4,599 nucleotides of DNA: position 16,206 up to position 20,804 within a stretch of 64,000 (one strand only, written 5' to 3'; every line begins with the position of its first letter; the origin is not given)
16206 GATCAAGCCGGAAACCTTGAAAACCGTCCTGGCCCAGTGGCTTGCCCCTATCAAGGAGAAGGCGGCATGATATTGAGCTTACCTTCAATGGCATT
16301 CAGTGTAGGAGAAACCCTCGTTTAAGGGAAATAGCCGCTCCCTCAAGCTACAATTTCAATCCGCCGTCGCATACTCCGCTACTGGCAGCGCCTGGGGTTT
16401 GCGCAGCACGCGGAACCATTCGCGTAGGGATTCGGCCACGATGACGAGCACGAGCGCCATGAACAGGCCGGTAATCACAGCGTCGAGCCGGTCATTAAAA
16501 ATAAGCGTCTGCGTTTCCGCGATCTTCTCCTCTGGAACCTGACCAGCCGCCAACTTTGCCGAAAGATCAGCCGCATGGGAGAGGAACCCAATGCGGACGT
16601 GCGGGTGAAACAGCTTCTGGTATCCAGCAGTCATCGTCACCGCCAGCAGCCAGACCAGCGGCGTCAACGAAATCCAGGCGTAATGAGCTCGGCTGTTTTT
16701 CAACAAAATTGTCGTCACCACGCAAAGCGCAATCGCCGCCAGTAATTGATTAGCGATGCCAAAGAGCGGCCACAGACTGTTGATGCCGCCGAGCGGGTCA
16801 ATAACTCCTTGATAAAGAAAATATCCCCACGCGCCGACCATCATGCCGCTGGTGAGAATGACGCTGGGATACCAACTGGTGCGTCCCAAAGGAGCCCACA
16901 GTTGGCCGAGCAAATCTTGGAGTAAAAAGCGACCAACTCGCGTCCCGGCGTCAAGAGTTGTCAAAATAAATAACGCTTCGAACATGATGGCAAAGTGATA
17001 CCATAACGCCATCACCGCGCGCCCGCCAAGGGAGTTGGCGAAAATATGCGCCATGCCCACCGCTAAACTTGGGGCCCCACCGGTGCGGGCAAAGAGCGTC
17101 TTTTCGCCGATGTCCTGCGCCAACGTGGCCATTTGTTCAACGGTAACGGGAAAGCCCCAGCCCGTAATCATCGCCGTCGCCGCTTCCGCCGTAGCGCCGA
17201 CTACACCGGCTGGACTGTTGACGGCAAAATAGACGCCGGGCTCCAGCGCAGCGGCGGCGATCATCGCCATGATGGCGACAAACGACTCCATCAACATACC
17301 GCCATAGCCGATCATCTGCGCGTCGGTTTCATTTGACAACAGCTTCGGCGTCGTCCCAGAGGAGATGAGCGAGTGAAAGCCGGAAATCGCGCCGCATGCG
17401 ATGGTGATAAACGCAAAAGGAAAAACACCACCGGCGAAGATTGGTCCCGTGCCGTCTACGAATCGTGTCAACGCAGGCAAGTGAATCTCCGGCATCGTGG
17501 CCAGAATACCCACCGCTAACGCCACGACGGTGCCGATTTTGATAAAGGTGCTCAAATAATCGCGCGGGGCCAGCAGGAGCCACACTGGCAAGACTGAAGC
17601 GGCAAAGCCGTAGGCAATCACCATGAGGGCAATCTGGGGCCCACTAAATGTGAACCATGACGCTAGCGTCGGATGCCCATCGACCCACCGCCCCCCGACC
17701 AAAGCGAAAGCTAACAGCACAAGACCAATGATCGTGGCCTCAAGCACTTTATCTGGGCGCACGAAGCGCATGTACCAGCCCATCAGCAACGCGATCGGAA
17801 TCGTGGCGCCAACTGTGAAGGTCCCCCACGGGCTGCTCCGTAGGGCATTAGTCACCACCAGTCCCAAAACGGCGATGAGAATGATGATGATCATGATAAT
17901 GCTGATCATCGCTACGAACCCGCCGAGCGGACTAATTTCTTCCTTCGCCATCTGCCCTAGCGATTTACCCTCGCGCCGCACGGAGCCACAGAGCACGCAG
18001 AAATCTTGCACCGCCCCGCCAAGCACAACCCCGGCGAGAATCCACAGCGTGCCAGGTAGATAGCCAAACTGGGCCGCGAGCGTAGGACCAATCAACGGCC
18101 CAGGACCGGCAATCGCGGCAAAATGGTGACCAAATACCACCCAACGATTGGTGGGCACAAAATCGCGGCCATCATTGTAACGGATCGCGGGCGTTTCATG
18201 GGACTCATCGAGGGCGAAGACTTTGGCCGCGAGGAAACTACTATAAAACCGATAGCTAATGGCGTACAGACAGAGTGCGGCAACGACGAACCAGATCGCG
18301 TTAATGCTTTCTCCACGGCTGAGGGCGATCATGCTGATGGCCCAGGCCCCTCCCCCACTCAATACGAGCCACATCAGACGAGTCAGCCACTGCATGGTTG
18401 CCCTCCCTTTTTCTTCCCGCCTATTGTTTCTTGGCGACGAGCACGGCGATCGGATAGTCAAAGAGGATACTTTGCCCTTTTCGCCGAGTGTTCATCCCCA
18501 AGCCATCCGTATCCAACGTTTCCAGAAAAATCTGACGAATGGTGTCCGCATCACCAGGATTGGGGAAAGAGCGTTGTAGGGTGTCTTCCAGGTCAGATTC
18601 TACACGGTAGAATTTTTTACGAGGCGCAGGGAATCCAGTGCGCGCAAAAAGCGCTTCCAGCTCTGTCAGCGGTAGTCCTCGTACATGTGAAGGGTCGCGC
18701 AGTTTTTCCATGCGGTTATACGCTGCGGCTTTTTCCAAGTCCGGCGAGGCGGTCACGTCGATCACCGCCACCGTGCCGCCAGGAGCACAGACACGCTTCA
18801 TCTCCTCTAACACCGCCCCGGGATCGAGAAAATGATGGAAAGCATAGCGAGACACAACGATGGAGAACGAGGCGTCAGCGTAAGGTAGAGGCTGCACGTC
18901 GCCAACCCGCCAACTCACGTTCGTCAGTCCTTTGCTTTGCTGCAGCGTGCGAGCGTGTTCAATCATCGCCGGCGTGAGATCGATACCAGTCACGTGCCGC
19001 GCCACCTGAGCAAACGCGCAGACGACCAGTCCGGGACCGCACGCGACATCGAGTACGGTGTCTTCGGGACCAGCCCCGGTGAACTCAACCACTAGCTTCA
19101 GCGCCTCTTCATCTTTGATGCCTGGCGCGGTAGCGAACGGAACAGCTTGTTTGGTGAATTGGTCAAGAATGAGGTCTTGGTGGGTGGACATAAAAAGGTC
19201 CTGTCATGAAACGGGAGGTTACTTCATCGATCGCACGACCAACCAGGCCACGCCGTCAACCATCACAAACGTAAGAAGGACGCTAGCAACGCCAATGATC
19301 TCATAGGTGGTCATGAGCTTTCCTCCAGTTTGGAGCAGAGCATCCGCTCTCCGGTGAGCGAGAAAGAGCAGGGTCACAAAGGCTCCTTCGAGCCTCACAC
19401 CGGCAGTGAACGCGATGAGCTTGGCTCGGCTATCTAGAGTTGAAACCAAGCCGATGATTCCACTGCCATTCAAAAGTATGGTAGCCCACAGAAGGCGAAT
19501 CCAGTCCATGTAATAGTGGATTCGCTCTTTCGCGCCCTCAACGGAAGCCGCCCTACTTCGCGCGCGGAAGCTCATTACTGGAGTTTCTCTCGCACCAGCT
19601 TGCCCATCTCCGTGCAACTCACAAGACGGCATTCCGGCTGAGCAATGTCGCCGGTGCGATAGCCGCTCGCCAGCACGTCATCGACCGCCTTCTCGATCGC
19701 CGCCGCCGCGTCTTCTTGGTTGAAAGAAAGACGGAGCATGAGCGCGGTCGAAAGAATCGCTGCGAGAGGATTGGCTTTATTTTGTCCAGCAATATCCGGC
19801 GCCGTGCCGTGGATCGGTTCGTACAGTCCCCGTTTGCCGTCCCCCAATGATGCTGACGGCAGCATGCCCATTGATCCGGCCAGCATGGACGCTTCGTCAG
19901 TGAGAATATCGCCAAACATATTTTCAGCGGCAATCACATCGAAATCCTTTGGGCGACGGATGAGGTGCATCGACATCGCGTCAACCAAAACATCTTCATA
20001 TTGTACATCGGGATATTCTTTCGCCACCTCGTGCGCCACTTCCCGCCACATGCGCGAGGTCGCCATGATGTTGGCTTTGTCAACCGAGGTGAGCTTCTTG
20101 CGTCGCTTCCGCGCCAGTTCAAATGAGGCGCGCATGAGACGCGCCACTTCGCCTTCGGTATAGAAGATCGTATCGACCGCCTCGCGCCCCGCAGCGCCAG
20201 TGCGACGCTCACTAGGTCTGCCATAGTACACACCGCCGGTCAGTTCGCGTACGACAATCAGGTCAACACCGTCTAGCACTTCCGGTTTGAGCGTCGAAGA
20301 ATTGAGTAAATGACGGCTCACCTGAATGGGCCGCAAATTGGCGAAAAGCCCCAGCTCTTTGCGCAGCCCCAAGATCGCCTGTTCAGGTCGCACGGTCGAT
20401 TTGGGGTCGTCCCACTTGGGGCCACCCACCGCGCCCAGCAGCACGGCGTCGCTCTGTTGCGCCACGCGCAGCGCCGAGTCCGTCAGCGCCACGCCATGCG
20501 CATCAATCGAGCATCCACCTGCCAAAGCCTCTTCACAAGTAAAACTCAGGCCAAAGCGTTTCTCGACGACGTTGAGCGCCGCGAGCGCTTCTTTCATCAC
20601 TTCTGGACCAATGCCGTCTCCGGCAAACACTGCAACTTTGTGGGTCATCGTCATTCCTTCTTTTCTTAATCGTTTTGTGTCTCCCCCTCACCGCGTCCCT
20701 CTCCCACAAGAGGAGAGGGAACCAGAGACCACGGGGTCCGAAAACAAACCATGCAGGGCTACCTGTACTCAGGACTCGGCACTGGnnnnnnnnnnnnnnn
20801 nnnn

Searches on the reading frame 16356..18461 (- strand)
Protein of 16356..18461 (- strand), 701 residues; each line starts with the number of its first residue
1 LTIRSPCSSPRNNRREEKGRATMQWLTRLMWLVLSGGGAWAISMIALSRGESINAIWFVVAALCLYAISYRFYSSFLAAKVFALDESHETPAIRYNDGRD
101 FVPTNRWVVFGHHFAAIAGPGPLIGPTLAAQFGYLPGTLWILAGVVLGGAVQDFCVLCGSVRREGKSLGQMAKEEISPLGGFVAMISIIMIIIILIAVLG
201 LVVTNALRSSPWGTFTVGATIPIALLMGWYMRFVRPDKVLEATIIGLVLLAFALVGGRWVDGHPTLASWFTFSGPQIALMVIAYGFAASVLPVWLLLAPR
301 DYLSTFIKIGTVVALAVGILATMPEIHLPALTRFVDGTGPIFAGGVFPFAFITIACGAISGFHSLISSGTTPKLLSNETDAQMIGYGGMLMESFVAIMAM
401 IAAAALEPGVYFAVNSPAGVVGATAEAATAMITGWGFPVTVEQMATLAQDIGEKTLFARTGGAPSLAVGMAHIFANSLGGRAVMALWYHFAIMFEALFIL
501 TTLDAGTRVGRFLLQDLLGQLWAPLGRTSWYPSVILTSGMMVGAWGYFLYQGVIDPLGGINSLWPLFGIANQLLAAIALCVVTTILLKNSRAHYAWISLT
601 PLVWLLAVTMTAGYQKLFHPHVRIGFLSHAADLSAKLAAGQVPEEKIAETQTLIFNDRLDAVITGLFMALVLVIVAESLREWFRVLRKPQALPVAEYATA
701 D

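Call 6: search_protein_families(library=ncbifam, proteins=[window:16356-18461:-])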
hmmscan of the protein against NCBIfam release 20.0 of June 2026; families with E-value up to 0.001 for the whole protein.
window:16356-18461:- (701 aa): 1 family
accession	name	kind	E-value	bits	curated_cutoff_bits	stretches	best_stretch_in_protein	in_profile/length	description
NF011590.0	PRK15015.1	equivalog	9.8e-264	877.1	1188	1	28-690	7-675/701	pyruvate/proton symporter CstA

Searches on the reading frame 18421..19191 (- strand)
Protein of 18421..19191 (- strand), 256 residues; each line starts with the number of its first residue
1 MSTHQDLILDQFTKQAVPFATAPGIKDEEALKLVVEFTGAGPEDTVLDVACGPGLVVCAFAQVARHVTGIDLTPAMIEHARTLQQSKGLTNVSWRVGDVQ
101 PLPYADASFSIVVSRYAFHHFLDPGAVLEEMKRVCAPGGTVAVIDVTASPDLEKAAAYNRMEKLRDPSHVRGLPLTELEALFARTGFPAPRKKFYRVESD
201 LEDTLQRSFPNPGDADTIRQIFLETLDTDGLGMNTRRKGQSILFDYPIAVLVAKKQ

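Call 6: search_protein_families(library=ncbifam, proteins=[window:18421-19191:-])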
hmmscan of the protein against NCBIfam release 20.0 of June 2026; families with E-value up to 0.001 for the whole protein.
window:18421-19191:- (256 aa): 43 families (the best 25 are shown)
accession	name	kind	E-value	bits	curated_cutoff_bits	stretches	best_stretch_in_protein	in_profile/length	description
NF047649.1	MTase_UXPK_star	exception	7.3e-21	74.4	460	1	42-155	77-193/283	methyltransferase/UXPK-star double selenoprotein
TIGR01934.1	MenG_MenH_UbiE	subfamily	7.4e-20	71.2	158.35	1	35-149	32-147/223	ubiquinone/menaquinone biosynthesis methyltransferase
NF008823.0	PRK11873.1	subfamily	4.8e-19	68.9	263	1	42-153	77-191/272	arsenite methyltransferase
NF001244.0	PRK00216.1-5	equivalog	6.4e-18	64.9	216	1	34-149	40-159/236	bifunctional demethylmenaquinone methyltransferase/2-methoxy-6-polyprenyl-1,4-benzoquinol methylase UbiE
NF045667.1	MTase_DVU1556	equivalog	4.8e-17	62.1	155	1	34-187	14-160/213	DVU_1556 family methyltransferase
NF041537.1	ArsM_AhpD_UU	exception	2.1e-16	59.7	510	1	43-187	77-222/345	arsenite methyltransferase/AhpD domain selenoprotein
NF041536.1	ArsM_DUF2284_UU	exception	2.1e-15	56.1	575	1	44-156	78-193/459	arsenite methyltransferase/DUF2284 domain selenoprotein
NF043040.1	corrin_prot_MT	hypoth_equivalog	5.2e-15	55.5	180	1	41-157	40-161/216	corrinoid protein-associated methyltransferase CpaM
NF007610.0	PRK10258.1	equivalog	1.7e-14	53.8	342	1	41-149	41-144/251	malonyl-ACP O-methyltransferase BioC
TIGR01983.1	UbiG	equivalog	4.5e-14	52.3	102.95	1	43-143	50-151/228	bifunctional 2-polyprenyl-6-hydroxyphenol methylase/3-demethylubiquinol 3-O-methyltransferase UbiG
TIGR02072.1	BioC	equivalog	1.7e-13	50.9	184.95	1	42-147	34-136/244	malonyl-ACP O-methyltransferase BioC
NF001241.0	PRK00216.1-2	equivalog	2e-13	50.5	327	1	33-148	42-152/231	demethylmenaquinone methyltransferase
TIGR02752.1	MenG_heptapren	equivalog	2.9e-13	49.9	419.85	1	44-152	47-157/231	demethylmenaquinone methyltransferase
NF001243.0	PRK00216.1-4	equivalog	9.1e-13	48.1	235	1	43-152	48-159/237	demethylmenaquinone methyltransferase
NF045823.1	PthPhpthDimycoMt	equivalog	4.3e-11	42.5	300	1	45-153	69-176/256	phthiotriol/phenolphthiotriol dimycocerosates methyltransferase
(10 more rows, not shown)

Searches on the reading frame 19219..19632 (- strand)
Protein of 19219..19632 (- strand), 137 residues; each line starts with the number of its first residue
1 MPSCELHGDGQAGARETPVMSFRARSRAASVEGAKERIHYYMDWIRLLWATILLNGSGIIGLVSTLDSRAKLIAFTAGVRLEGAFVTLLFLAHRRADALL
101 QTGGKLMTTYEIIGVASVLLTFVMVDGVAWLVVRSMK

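Call 6: search_protein_families(library=ncbifam, proteins=[window:19219-19632:-])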
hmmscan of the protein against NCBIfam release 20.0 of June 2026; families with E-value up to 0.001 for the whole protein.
window:19219-19632:- (137 aa): 0 families

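Call 59: search_protein_families(library=pfam, proteins=[window:19222-19632:-], max_evalue=0.01)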
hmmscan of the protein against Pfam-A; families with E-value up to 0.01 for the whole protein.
window:19222-19632:- (137 aa): 0 families
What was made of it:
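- Tried and rejected: The 76-aa ORF there has no Pfam hit (call 59).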

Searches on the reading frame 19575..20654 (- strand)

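Call 6: search_protein_families(library=ncbifam, proteins=[window:19575-20654:-])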
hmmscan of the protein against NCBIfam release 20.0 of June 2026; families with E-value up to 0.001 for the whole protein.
window:19575-20654:- (359 aa): 18 families
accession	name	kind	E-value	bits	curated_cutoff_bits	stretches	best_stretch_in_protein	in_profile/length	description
TIGR00169.1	leuB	equivalog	2.1e-144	480.9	353.2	1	6-352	1-347/349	3-isopropylmalate dehydrogenase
TIGR02088.1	LEU3_arch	subfamily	9.8e-82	274.8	409.8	1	7-337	1-310/324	isopropylmalate/isohomocitrate dehydrogenases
NF002898.0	PRK03437.1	equivalog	1.4e-79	267.9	393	1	2-333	2-328/347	3-isopropylmalate dehydrogenase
NF040626.1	AksF2_Meth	equivalog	1.1e-76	258.3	540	1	5-338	2-314/333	homoisocitrate dehydrogenase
NF040619.1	AksF_Meth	equivalog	1.5e-71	241.3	500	1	5-337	2-330/343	homoisocitrate dehydrogenase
TIGR02089.1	TTC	equivalog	8.6e-70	235.4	470.4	1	4-338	3-336/352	tartrate dehydrogenase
NF006529.0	PRK08997.1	equivalog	1.1e-65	221.8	510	1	3-334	2-314/335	isocitrate dehydrogenase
NF006048.0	PRK08194.1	equivalog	3.2e-62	210.7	501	1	5-338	4-333/352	tartrate dehydrogenase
NF006673.0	PRK09222.1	equivalog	7.3e-59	200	509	1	2-352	2-335/482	NADP-dependent isocitrate dehydrogenase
NF040855.1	iso_homocit_dh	equivalog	1.9e-58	198.4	680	1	5-337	2-302/345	isocitrate--homoisocitrate dehydrogenase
TIGR02924.1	ICDH_alpha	equivalog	2.3e-49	168.8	561.35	1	6-350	2-329/473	isocitrate dehydrogenase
TIGR00175.1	mito_nad_idh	equivalog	7.2e-49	166.7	432.4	1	4-338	3-318/334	isocitrate dehydrogenase (NAD(+))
NF005036.0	PRK06451.1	equivalog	9.5e-34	116.8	484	2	216-351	267-401/412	NADP-dependent isocitrate dehydrogenase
TIGR00183.1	prok_nadp_idh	equivalog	3.6e-32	111.7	567.3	1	199-358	259-416/417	isocitrate dehydrogenase (NADP(+))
NF005425.0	PRK07006.1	equivalog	7.8e-29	100.6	490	1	212-353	270-411/416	NADP-dependent isocitrate dehydrogenase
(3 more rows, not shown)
